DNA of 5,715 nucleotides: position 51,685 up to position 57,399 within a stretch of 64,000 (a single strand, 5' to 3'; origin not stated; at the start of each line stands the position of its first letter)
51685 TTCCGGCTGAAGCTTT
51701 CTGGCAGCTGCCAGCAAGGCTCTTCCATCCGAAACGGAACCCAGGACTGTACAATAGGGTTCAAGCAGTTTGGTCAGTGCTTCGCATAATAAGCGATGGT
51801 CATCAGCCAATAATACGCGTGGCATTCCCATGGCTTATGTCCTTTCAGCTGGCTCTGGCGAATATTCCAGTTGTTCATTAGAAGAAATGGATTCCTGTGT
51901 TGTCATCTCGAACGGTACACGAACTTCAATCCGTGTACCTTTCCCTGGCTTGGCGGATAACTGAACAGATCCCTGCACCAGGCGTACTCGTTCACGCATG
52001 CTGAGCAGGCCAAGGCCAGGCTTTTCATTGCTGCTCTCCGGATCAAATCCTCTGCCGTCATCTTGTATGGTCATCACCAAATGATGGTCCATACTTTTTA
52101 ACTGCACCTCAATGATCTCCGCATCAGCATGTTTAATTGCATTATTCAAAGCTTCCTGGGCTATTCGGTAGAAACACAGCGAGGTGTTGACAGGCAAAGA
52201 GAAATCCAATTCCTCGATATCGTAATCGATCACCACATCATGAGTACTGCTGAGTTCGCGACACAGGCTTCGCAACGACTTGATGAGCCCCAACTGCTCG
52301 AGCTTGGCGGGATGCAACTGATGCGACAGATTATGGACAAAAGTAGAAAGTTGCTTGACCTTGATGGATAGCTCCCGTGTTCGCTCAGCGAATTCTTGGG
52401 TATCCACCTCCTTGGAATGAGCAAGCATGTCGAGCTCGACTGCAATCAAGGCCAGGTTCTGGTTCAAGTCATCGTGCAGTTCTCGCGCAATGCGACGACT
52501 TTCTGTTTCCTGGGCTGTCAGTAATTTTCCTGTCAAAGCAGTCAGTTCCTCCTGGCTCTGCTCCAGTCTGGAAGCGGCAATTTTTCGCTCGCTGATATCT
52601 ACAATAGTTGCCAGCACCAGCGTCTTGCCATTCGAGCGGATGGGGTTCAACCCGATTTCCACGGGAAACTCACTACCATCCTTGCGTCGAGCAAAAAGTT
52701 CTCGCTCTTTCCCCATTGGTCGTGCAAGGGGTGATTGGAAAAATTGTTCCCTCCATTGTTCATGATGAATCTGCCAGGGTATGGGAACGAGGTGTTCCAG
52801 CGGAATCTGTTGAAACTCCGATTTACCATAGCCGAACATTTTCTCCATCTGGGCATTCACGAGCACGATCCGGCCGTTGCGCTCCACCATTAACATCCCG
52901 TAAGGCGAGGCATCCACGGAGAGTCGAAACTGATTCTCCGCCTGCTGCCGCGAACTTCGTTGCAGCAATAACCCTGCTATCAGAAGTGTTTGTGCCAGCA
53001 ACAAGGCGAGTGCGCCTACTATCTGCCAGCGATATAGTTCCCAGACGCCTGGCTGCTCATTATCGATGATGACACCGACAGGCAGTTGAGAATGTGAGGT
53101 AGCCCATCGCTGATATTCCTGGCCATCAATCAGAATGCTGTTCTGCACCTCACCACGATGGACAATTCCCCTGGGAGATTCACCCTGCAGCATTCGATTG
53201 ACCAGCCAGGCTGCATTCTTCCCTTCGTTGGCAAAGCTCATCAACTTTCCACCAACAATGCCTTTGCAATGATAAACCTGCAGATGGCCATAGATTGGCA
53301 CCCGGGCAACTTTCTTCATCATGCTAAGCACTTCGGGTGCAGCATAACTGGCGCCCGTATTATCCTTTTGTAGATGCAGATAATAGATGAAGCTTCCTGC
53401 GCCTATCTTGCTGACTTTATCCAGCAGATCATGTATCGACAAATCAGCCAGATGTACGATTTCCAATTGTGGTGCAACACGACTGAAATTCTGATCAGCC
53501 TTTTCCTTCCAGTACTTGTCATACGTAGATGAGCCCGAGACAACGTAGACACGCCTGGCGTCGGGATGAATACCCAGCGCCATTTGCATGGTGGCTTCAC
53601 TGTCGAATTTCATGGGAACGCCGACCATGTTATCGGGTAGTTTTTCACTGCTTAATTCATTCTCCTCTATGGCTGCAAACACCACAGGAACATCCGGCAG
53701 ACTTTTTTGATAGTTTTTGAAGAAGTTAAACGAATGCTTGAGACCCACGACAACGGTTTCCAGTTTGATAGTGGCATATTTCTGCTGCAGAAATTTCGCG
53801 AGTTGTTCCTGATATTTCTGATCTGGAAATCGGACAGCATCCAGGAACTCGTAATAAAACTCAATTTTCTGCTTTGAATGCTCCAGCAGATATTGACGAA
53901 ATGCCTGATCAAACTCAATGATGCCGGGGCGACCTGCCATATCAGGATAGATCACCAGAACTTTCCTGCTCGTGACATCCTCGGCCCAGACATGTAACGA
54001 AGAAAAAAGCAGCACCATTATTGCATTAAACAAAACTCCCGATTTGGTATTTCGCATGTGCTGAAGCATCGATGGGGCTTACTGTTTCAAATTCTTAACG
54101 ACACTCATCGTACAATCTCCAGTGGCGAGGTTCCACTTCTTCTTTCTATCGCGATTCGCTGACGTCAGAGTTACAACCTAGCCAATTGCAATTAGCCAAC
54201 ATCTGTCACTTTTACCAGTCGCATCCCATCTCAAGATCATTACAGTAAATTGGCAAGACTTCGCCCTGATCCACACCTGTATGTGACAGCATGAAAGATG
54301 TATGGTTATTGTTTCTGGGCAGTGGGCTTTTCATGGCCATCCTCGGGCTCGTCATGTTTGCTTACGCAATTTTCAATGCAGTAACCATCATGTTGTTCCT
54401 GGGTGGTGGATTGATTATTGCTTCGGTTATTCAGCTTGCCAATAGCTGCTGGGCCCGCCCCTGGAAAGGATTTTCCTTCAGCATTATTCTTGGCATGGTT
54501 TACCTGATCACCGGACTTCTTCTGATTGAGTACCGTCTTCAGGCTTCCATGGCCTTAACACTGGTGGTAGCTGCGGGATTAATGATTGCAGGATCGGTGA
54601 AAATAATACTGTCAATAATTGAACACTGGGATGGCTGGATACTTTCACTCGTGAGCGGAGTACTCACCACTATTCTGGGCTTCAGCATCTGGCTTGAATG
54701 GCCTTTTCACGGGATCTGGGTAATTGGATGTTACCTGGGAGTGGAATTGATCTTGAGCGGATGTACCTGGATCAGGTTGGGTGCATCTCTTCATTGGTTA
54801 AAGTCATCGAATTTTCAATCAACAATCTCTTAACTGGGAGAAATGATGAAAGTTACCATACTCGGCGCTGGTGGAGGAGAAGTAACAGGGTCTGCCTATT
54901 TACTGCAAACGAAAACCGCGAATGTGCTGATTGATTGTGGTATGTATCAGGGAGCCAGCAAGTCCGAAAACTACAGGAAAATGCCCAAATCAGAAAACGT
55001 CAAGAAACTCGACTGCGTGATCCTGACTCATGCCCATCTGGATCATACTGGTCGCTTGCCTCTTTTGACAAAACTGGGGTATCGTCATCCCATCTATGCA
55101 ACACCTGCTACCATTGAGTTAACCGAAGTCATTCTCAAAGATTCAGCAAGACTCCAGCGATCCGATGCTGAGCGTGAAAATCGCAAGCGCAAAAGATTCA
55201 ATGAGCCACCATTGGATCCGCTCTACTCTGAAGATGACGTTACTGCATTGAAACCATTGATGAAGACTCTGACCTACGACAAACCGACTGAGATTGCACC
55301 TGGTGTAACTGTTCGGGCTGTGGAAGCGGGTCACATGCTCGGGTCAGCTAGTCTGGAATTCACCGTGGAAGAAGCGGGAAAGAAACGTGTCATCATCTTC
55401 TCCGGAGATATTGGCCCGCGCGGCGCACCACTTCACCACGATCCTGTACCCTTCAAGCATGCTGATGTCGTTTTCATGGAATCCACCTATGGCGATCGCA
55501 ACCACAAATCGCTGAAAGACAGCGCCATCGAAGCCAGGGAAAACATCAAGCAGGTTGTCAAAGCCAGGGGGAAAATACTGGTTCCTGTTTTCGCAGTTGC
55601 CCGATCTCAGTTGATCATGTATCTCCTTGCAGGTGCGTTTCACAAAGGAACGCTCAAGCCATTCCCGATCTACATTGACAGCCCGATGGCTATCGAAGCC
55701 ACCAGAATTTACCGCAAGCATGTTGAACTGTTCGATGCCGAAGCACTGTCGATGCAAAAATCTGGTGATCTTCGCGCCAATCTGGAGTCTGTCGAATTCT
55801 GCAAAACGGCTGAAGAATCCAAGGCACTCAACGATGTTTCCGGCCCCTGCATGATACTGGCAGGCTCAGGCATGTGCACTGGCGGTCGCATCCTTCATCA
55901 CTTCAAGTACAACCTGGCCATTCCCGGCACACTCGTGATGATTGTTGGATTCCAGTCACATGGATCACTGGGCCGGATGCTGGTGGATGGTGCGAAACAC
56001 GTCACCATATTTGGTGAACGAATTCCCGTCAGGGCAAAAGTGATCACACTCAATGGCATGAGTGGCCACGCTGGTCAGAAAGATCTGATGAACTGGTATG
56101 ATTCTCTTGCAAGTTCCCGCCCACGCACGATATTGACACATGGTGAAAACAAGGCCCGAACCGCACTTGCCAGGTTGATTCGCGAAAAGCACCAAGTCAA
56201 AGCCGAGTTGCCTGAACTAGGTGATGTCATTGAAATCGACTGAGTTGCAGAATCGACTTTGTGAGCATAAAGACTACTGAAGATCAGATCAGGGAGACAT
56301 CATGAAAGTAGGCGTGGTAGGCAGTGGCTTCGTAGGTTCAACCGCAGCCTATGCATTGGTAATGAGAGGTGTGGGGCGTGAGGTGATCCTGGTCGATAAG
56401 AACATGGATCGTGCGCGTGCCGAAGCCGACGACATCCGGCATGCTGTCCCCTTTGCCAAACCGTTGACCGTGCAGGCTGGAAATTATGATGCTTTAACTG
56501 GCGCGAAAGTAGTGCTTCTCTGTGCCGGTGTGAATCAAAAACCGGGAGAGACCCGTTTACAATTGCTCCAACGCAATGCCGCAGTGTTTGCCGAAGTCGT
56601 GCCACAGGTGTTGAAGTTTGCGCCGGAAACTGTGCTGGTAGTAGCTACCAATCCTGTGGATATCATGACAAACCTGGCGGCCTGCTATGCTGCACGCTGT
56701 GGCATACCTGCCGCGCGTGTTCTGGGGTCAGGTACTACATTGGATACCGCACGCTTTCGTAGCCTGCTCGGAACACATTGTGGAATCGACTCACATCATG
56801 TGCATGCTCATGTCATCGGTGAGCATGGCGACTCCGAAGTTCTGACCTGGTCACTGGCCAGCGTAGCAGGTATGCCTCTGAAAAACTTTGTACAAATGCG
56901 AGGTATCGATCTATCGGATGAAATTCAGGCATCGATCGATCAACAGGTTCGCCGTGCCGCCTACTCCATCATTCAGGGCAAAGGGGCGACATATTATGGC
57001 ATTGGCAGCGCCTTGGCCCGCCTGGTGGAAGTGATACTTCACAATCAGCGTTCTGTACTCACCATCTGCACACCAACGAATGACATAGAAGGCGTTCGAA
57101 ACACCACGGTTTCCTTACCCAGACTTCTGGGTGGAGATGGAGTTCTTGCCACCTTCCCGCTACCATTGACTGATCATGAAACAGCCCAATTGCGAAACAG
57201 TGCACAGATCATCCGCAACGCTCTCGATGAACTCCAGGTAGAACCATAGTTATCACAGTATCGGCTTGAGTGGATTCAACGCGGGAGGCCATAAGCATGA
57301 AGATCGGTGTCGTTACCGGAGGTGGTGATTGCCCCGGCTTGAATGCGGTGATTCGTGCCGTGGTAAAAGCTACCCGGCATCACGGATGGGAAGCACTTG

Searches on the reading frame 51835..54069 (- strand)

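Call 56: search_protein_families(library=pfam, proteins=[window:51835-54069:-], max_evalue=0.00001)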
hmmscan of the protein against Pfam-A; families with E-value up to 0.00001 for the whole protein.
window:51835-54069:- (744 aa): 6 families
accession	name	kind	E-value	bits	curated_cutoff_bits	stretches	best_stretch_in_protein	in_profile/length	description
PF02518.31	HATPase_c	-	3.1e-16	60.2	26.4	1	633-721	6-110/111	Histidine kinase-, DNA gyrase B-, and HSP90-like ATPase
PF13426.13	PAS_9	-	6.4e-16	59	27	1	389-494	1-103/103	PAS domain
PF00989.32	PAS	-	7e-10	39.4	22.6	1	380-491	2-112/113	PAS fold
PF07730.19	HisKA_3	-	6.6e-09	36.6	24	1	525-589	3-67/68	Histidine kinase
PF13581.12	HATPase_c_2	-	1.8e-07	31.6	27.4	1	637-698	36-112/127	Histidine kinase-like ATPase domain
PF13188.13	PAS_8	-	6.2e-07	29.5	21.8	1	380-436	2-55/65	PAS domain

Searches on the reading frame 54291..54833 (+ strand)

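Call 56: search_protein_families(library=pfam, proteins=[window:54291-54833:+], max_evalue=0.00001)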
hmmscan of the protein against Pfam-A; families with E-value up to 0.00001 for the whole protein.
window:54291-54833:+ (180 aa): 1 family
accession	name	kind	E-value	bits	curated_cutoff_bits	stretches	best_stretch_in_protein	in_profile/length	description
PF03729.18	DUF308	-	3.5e-10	40.4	25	1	11-79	2-72/73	Short repeat of unknown function (DUF308)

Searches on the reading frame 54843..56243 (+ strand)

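Call 56: search_protein_families(library=pfam, proteins=[window:54843-56243:+], max_evalue=0.00001)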
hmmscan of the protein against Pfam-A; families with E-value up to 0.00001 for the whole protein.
window:54843-56243:+ (466 aa): 5 families
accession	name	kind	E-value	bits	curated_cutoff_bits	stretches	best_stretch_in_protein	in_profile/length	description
PF10996.14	Beta-Casp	-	3.1e-34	118.5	27.7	1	256-380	2-120/120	Beta-Casp domain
PF07521.17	RMMBL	-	6.5e-15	55.3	21.6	1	393-457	1-63/63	Zn-dependent metallo-hydrolase RNA specificity domain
PF00753.33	Lactamase_B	-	1.1e-14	55.3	22.7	1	12-201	2-161/196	Metallo-beta-lactamase superfamily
PF12706.13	Lactamase_B_2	-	4.1e-14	53.1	27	1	27-248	2-197/200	Beta-lactamase superfamily domain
PF16661.11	Lactamase_B_6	-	6.5e-14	52.2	27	1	20-171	1-147/193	Metallo-beta-lactamase superfamily domain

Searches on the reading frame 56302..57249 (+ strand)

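Call 56: search_protein_families(library=pfam, proteins=[window:56302-57249:+], max_evalue=0.00001)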
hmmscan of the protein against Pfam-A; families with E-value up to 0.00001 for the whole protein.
window:56302-57249:+ (315 aa): 2 families
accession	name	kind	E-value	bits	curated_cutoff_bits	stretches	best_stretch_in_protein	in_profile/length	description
PF00056.29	Ldh_1_N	-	3.6e-35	121.5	27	1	1-127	1-129/141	lactate/malate dehydrogenase, NAD binding domain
PF02866.23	Ldh_1_C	-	5.4e-34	118.1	22.6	1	145-310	1-169/174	lactate/malate dehydrogenase, alpha/beta C-terminal domain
